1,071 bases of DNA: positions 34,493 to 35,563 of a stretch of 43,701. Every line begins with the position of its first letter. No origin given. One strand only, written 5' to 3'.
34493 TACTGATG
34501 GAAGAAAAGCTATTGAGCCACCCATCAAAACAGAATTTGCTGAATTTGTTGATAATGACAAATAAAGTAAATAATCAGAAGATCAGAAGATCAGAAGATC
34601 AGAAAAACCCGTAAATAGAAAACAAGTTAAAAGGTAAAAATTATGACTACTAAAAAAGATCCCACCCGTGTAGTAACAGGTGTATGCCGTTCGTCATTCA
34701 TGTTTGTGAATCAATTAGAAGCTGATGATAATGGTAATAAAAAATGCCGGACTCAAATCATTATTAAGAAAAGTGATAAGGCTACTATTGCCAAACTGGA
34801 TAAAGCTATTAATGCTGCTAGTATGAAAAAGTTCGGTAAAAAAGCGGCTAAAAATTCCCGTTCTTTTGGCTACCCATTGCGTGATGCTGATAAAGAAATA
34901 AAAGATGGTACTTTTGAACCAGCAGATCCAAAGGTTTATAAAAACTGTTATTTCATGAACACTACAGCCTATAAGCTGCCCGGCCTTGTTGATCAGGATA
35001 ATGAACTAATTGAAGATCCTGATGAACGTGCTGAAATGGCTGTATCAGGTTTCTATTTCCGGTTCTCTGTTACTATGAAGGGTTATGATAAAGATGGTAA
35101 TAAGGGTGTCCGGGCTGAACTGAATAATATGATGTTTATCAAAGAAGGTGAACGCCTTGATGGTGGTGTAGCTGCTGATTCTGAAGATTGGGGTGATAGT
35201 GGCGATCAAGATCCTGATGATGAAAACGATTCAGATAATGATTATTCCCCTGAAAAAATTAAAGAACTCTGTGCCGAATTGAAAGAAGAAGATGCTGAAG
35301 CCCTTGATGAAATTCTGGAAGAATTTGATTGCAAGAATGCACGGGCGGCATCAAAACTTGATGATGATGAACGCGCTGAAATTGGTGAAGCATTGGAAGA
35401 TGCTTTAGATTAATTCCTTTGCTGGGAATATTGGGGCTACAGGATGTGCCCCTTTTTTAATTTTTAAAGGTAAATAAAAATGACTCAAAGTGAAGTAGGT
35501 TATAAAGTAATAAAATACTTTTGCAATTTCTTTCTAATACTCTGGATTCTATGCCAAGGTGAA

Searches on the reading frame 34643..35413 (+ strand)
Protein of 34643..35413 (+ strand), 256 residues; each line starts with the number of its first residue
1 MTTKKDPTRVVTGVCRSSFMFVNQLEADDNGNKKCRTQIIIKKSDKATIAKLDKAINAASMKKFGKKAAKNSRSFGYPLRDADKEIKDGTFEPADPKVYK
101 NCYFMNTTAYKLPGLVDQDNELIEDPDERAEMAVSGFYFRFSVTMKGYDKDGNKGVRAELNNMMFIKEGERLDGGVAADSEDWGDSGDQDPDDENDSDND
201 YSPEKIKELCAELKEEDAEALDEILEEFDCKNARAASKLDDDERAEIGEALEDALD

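Call 81: search_protein_families(library=pfam, proteins=[window:34643-35413:+], max_evalue=0.001)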
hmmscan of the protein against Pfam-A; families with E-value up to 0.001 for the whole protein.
window:34643-35413:+ (256 aa): 1 family
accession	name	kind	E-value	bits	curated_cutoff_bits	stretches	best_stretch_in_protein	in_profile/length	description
PF10991.15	Enc34_ssDNA-bd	-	2.8e-34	118.7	26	1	8-189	1-172/176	Enterobacter phage Enc34, ssDNA-binding protein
